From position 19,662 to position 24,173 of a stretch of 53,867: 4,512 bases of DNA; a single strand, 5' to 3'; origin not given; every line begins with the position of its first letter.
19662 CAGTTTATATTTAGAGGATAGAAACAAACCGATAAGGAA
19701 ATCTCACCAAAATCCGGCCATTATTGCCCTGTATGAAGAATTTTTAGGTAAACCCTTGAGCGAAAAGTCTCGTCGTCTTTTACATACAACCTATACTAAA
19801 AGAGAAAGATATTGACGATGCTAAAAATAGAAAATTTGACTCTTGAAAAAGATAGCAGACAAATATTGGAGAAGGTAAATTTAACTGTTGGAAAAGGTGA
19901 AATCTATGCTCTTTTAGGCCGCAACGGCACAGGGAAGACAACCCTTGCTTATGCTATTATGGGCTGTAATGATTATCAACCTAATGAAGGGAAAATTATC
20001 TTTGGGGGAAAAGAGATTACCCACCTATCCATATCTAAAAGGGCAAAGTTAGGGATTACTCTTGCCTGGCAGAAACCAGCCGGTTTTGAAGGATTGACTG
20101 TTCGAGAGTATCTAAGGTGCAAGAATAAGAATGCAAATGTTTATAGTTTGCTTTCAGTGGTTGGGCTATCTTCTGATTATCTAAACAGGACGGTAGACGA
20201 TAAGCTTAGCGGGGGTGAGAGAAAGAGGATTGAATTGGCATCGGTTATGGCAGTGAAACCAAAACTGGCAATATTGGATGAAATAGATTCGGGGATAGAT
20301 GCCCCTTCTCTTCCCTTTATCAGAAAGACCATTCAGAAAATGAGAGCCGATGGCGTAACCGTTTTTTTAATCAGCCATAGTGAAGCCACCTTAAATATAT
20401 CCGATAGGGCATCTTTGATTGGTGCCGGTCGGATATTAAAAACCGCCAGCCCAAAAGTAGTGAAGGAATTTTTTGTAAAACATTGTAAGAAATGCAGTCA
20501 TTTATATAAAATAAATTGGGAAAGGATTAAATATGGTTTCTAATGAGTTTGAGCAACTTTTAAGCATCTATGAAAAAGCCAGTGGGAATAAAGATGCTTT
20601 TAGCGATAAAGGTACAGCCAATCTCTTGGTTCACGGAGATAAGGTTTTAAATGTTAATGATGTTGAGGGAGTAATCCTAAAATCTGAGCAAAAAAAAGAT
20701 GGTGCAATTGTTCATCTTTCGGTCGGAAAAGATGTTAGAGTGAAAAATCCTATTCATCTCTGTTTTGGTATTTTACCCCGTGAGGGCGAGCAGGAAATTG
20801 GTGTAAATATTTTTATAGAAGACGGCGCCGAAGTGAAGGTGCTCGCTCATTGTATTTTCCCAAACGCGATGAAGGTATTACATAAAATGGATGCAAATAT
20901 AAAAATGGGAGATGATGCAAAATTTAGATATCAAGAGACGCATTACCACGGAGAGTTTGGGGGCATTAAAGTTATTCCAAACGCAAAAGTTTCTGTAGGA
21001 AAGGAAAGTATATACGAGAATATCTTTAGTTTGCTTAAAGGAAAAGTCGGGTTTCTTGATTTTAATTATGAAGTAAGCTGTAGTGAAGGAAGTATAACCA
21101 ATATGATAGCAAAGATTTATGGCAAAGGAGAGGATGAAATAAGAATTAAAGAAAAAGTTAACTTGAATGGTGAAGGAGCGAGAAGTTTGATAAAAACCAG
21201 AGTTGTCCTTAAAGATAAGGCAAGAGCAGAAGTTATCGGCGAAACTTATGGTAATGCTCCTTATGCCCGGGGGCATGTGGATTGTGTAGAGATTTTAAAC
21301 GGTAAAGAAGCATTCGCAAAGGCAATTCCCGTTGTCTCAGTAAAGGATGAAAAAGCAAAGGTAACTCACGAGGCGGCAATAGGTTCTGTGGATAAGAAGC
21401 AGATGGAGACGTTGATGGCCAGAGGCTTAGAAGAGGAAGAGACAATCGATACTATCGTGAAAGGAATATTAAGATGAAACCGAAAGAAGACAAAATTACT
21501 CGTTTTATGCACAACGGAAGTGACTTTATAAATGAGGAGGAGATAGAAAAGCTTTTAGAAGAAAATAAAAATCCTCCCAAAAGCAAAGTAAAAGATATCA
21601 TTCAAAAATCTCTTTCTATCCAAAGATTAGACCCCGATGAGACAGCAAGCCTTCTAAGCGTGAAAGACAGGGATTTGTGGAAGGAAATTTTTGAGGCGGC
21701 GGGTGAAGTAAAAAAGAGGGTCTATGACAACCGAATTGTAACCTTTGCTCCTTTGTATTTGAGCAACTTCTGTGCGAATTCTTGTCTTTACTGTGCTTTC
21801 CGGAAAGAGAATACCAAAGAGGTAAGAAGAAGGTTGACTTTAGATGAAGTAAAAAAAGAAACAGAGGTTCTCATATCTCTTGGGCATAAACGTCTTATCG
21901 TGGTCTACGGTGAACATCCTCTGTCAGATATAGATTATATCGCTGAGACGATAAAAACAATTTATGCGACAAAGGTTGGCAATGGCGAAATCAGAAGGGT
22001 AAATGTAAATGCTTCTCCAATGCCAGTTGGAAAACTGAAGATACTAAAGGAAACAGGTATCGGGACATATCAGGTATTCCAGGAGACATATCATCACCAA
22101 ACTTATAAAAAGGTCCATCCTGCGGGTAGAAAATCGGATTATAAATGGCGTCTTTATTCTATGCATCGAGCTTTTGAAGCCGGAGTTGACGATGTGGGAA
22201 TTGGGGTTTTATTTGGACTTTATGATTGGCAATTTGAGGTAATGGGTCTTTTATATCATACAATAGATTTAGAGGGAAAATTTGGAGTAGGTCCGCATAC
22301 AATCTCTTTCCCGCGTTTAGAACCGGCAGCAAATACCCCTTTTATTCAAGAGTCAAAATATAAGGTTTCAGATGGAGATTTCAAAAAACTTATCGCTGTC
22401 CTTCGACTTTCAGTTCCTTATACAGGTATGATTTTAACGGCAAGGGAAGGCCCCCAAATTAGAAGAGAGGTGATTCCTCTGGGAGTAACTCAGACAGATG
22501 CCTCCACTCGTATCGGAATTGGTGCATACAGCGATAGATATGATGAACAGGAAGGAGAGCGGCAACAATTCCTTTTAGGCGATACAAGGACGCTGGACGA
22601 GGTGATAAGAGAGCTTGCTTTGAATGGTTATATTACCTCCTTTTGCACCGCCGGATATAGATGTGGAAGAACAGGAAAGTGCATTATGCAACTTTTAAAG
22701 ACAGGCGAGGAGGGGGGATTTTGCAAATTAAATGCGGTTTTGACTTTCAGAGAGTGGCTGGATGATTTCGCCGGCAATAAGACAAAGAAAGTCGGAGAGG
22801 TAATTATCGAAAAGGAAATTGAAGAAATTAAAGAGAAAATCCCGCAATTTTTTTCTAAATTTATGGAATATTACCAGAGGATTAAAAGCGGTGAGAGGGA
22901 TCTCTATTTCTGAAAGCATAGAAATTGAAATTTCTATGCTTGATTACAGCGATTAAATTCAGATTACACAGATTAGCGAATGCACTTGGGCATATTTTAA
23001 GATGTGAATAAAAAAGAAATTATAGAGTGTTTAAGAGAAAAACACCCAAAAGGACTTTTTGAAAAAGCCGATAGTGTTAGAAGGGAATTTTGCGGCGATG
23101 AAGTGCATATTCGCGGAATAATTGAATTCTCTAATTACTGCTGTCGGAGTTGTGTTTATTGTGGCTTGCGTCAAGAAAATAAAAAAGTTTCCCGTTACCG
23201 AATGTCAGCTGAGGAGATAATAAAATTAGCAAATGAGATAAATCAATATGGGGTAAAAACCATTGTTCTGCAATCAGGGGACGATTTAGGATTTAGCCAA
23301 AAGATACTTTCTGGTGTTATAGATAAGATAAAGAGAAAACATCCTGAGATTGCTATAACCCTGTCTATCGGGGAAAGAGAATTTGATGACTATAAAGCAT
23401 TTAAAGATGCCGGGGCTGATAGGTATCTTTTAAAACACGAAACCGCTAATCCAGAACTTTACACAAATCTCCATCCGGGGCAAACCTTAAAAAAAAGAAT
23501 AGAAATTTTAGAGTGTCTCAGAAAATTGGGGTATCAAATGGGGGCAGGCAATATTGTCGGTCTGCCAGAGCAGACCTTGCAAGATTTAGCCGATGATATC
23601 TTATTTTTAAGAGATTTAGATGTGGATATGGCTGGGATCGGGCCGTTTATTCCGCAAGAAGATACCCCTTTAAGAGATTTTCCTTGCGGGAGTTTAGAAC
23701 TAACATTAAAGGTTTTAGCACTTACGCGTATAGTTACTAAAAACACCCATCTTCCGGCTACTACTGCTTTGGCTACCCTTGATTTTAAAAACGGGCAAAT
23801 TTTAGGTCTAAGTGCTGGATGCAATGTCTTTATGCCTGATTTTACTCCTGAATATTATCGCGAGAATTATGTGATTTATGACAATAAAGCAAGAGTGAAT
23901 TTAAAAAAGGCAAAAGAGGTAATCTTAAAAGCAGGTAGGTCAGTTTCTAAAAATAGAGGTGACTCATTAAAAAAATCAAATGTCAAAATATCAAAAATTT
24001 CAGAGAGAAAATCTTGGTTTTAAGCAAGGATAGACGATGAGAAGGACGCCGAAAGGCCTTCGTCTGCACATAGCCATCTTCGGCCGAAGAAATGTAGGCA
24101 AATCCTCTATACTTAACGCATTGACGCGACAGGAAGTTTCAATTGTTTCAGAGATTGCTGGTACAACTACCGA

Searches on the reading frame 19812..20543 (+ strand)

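Call 17: search_protein_families(library=pfam, proteins=[window:19812-20543:+], max_evalue=0.001)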
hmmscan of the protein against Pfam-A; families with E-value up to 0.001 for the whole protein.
window:19812-20543:+ (243 aa): 3 families
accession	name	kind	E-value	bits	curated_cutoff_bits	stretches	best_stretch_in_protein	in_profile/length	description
PF00005.33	ABC_tran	-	1.2e-26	94.4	25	1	19-157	1-134/137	ABC transporter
PF02463.25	SMC_N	-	2.9e-08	33.8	40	1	30-200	25-208/220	RecF/RecN/SMC N terminal domain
PF13304.12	AAA_21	-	4.7e-06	27.3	27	0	147-194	253-303/304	AAA domain, putative AbiEii toxin, Type IV TA system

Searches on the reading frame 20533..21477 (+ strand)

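Call 17: search_protein_families(library=pfam, proteins=[window:20533-21477:+], max_evalue=0.001)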
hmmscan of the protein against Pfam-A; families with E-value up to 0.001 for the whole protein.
window:20533-21477:+ (314 aa): 1 family
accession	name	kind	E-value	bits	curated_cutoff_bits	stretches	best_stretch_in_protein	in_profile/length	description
PF01458.23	SUFBD_core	-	2.2e-22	80.1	27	1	92-311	15-231/232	SUF system FeS cluster assembly, SufBD core domain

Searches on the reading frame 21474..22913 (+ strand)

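Call 17: search_protein_families(library=pfam, proteins=[window:21474-22913:+], max_evalue=0.001)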
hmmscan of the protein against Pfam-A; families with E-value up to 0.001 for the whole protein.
window:21474-22913:+ (479 aa): 2 families
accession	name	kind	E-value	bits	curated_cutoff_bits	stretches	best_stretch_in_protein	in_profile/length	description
PF04055.27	Radical_SAM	-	2.2e-18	67.4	29.5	1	96-252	3-157/166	Radical SAM superfamily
PF06968.18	BATS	-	2.5e-16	60.1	22.2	1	278-386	1-87/88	Biotin and Thiamin Synthesis associated domain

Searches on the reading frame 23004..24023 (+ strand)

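Call 60: search_protein_families(library=pfam, proteins=[window:23004-24023:+], max_evalue=0.0001)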
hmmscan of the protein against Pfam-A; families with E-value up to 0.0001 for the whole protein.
window:23004-24023:+ (339 aa): 1 family
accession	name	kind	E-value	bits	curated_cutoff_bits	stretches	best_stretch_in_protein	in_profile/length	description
PF04055.27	Radical_SAM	-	7.8e-22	78.6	29.5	1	40-201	1-165/166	Radical SAM superfamily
